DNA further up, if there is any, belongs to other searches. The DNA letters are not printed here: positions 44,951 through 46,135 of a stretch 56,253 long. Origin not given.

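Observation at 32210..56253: Assembly line and Wzx/Wzy polysaccharide machinery form one 24-kb co-directional block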

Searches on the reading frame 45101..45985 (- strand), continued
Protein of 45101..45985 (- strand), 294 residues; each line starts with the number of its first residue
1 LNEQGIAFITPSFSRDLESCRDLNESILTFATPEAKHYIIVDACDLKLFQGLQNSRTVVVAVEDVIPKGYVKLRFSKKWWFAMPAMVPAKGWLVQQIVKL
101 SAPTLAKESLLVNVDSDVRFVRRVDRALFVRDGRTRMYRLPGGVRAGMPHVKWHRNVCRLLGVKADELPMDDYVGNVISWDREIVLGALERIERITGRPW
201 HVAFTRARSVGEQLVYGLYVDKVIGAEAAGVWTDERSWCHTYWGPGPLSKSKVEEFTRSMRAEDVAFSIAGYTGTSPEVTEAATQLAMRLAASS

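Call 38: fold_search(model_id=the predicted structure, library=pdb)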
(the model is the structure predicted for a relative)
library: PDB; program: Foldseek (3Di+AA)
matches with E <= 10: 1425; with E <= 0.001: 324
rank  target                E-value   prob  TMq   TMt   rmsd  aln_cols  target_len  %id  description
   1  8j2n_B                2.1e-08  1.00  0.55  0.60   5.9       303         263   12  Exopolysaccharide phosphotransferase CpsY in Mycobacterium tuberculosis (released 2024-04-17)
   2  4cj8_E                3.9e-08  1.00  0.49  0.57   7.0       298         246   10  monoclinic crystal form of Bogt6a E192Q in complex with UDP-GalNAc, UDP and GalNAc (released 2014-02-05)
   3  3sxg                  9.1e-08  1.00  0.47  0.47   6.5       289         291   12  Crystal structure of AAAA+UDP+Gal with MPD as the cryoprotectant (released 2012-02-29)
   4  4ayj_D                1.0e-07  1.00  0.51  0.61   6.0       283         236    9  Molecular structure of a metal-independent bacterial glycosyltransferase that catalyzes the synthesis of histo-blood g (released 2012-12-19)
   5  2rj5                  1.4e-07  1.00  0.46  0.48   6.6       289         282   12  B-specific alpha-1,3-galactosyltransferase G176R S235G mutant (AABB) +UDP (released 2008-02-05)
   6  3u0y_B                1.4e-07  1.00  0.42  0.43   6.1       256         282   11  Crystal structure of the Fucosylgalactoside alpha N-acetylgalactosaminyltransferase (GTA, cisAB mutant L266G, G268A) i (released 2012-10-24)
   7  3sx5                  1.5e-07  1.00  0.42  0.43   6.0       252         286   12  Crystal structure of AABB+UDP+Gal with MPD as the cryoprotectant (released 2012-02-29)
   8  3v0m_B                1.5e-07  1.00  0.42  0.43   6.0       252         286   12  Crystal structure of the Fucosylgalactoside alpha N-acetylgalactosaminyltransferase (GTA, cisAB mutant L266G, G268A) i (released 2013-01-23)
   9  3sxe                  1.6e-07  1.00  0.42  0.42   6.2       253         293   12  Crystal structure of AAAA+UDP+Gal with Glycerol as the cryoprotectant (released 2012-02-29)
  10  5m7a                  1.7e-07  1.00  0.42  0.44   6.1       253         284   11  Blood group synthase AAGlyB in complex with UMP and cryoprotected with PEG 3350 (released 2017-11-29)
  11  3v0m_A                1.7e-07  1.00  0.40  0.41   6.6       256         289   11  Crystal structure of the Fucosylgalactoside alpha N-acetylgalactosaminyltransferase (GTA, cisAB mutant L266G, G268A) i (released 2013-01-23)
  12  7s6n_A                1.8e-07  1.00  0.47  0.34  20.0       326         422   11  N-acetylglucosamine-1-phosphotransferase (GNPT) alpha and beta subunits (GNPTAB) catalytic domain, from zebrafish (released 2022-05-25)
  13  3sx3                  1.9e-07  1.00  0.42  0.43   6.2       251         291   12  Crystal structure of AABB+UDP+Gal with glycerol as the cryoprotectant (released 2012-02-29)
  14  5m79                  2.0e-07  1.00  0.42  0.42   6.2       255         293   12  Blood group synthase AAGlyB in complex with UMP and cryoprotected with glycerol (released 2017-11-29)
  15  3ioj_A                2.2e-07  1.00  0.48  0.49   6.1       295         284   10  Crystal structure of the Fucosylgalactoside alpha N-acetylgalactosaminyltransferase (GTA, cisAB mutant L266G, G268A) i (released 2010-04-07)
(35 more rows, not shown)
